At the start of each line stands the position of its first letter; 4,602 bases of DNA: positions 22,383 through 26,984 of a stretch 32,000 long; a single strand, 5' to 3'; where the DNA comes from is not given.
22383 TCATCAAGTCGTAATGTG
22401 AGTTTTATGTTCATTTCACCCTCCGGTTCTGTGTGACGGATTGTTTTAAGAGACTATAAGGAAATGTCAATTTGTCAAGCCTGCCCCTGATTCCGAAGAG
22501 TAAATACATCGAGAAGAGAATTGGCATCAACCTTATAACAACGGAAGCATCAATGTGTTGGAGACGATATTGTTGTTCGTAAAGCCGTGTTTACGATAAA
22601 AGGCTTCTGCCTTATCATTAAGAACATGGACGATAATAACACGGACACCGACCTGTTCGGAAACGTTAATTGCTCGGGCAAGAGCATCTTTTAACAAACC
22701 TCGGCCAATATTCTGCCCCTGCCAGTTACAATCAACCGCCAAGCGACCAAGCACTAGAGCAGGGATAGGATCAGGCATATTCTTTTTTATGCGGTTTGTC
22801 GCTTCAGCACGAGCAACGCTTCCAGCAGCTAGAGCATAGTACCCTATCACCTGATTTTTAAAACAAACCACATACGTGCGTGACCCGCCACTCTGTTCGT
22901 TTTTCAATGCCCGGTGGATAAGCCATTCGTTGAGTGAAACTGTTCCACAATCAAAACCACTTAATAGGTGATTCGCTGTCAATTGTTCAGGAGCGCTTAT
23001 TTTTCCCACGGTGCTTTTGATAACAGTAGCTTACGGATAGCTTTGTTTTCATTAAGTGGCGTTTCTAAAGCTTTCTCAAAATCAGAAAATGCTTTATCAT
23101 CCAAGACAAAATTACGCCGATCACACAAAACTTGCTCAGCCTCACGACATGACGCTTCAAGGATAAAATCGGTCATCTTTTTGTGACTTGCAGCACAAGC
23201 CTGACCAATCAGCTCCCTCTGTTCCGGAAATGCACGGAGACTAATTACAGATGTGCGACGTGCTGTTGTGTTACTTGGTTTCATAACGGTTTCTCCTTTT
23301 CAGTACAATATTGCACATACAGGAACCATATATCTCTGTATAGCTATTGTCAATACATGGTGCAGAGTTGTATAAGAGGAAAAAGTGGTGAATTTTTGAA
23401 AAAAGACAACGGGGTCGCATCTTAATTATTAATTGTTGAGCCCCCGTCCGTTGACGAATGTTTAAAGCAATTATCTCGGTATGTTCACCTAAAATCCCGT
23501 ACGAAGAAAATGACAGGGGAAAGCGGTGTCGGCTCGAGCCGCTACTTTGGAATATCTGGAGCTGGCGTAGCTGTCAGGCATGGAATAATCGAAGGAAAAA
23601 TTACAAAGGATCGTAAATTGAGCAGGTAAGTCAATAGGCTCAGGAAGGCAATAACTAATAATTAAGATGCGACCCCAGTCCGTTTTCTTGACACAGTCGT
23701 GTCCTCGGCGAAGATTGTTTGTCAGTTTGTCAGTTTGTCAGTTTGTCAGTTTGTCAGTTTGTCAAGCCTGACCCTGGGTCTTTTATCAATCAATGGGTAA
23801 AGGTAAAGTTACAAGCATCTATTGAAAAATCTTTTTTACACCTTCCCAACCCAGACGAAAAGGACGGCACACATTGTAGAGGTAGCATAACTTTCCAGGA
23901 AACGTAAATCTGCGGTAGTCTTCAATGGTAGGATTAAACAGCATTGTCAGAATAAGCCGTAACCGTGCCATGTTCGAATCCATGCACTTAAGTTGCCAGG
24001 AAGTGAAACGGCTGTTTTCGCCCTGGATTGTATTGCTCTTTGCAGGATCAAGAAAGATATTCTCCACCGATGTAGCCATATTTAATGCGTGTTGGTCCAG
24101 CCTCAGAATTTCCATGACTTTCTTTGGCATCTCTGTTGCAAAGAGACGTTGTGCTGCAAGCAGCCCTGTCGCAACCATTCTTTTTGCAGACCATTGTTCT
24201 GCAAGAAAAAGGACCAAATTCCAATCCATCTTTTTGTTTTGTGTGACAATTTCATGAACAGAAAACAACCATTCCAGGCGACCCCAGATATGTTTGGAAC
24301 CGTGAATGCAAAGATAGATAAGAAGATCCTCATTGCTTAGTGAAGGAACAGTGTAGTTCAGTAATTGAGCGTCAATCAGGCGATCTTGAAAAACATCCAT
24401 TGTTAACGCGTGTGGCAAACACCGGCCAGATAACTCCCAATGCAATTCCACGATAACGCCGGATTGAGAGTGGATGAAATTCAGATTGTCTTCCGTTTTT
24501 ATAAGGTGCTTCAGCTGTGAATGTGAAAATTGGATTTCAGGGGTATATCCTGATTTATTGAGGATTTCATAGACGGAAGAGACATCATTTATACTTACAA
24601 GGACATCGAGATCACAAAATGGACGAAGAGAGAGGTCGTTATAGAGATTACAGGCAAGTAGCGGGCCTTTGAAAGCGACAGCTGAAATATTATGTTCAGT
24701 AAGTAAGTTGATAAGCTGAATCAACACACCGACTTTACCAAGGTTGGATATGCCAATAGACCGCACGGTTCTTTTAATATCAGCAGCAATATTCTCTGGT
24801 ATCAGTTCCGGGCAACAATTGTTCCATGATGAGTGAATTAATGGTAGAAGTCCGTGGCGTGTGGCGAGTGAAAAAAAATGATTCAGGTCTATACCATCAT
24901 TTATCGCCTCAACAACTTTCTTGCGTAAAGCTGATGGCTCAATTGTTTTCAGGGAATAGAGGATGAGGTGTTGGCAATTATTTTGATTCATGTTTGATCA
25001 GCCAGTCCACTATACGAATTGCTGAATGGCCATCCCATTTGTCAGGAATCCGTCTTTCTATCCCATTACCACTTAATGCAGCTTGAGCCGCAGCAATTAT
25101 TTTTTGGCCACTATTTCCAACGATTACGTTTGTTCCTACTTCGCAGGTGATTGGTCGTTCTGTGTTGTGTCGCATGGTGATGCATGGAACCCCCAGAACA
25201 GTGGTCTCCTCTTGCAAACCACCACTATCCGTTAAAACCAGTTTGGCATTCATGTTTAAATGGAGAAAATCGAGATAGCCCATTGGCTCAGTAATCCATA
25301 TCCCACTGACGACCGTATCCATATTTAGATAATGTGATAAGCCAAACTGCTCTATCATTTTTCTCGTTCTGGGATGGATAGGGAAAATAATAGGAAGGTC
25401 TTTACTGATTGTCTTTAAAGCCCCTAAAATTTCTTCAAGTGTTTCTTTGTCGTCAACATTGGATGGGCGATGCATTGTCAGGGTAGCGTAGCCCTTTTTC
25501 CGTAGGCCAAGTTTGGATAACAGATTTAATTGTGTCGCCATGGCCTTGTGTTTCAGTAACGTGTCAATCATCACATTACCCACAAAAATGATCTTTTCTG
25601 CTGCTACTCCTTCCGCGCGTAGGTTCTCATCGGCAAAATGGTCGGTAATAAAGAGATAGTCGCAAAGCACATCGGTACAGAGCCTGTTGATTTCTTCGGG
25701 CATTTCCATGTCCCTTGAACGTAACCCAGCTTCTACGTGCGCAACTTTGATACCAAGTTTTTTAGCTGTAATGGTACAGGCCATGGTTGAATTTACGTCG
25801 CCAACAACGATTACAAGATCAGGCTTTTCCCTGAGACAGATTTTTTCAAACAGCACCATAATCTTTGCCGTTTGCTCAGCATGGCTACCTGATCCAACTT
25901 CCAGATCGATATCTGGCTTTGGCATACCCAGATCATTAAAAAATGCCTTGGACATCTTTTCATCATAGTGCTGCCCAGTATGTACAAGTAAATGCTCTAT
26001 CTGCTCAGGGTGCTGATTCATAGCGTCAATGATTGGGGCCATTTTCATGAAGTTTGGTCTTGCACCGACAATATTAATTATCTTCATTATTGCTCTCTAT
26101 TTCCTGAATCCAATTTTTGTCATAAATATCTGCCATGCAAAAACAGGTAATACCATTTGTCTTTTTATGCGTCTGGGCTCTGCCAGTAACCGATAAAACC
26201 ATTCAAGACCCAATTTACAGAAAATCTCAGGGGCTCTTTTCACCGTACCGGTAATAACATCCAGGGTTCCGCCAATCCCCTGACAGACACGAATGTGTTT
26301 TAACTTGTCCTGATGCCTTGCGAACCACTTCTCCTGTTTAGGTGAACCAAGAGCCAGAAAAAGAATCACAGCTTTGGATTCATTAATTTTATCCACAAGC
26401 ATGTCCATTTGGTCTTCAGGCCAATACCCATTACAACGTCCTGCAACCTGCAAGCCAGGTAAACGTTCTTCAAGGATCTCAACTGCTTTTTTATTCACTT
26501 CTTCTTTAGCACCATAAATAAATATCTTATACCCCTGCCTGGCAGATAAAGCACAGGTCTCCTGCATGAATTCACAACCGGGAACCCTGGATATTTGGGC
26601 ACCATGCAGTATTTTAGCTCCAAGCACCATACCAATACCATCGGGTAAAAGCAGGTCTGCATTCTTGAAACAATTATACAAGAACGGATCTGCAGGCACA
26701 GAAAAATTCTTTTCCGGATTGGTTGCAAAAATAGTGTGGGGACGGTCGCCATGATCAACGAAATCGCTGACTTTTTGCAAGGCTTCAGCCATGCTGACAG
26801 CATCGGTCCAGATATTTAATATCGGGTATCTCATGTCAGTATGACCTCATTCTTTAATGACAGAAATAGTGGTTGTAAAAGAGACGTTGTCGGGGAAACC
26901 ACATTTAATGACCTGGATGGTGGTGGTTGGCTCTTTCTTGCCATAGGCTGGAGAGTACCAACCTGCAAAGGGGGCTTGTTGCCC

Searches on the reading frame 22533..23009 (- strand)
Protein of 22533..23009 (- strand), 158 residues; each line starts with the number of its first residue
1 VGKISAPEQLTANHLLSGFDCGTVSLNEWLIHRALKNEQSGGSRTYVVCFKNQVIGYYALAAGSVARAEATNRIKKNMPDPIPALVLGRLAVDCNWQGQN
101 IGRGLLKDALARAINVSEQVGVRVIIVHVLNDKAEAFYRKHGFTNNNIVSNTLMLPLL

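Call 18: search_protein_families(library=pfam, proteins=[window:22533-23009:-], max_evalue=0.001)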
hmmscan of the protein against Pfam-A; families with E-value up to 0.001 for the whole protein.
window:22533-23009:- (158 aa): 3 families
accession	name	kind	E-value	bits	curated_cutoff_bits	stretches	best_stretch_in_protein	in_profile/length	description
PF13508.13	Acetyltransf_7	-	3.1e-11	43.9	27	1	43-144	3-83/84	Acetyltransferase (GNAT) domain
PF00583.31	Acetyltransf_1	-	8.9e-09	36.1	20.7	1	36-143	23-116/116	Acetyltransferase (GNAT) family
PF13673.13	Acetyltransf_10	-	1.9e-07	31.6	23.6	1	72-145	52-109/128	Acetyltransferase (GNAT) domain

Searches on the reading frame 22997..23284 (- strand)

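Call 18: search_protein_families(library=pfam, proteins=[window:22997-23284:-], max_evalue=0.001)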
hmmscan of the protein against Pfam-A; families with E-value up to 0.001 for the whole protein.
window:22997-23284:- (95 aa): 1 family
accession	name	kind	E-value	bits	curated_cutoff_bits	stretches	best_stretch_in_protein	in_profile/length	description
PF08681.18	TacA1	-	1.4e-19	70.3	21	1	14-87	2-75/80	Antitoxin TacA 1-like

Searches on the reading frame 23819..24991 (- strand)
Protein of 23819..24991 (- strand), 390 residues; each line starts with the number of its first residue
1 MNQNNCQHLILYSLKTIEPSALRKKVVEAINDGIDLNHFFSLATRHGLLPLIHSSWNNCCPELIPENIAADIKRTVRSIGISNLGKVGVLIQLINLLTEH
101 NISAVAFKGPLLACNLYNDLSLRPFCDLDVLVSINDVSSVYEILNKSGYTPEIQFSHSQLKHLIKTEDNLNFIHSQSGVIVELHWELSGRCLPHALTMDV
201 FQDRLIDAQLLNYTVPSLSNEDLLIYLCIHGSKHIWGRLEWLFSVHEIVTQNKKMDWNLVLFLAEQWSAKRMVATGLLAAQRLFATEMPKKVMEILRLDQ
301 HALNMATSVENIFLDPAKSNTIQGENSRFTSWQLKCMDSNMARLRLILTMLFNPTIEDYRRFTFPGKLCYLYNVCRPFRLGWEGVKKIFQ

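Call 18: search_protein_families(library=pfam, proteins=[window:23819-24991:-], max_evalue=0.001)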
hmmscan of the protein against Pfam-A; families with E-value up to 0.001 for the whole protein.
window:23819-24991:- (390 aa): 1 family
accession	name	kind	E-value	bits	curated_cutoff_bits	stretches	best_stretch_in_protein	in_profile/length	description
PF14907.12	NTP_transf_5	-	1.5e-53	182.3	31.2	1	33-284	2-248/249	Uncharacterised nucleotidyltransferase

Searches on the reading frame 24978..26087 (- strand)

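Call 18: search_protein_families(library=pfam, proteins=[window:24978-26087:-], max_evalue=0.001)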
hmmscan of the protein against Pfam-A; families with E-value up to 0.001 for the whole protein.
window:24978-26087:- (369 aa): 1 family
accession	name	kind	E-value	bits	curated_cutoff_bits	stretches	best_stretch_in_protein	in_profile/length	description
PF02350.25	Epimerase_2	-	4.2e-104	348.6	30.6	1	25-363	5-346/347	UDP-N-acetylglucosamine 2-epimerase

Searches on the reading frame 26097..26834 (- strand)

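Call 18: search_protein_families(library=pfam, proteins=[window:26097-26834:-], max_evalue=0.001)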
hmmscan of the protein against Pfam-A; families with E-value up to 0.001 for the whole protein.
window:26097-26834:- (245 aa): 1 family
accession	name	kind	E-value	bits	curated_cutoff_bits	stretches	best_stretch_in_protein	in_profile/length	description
PF03808.19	Glyco_tran_WecG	-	6.7e-59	198.9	27.4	1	59-226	1-167/168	Glycosyl transferase WecG/TagA/CpsF family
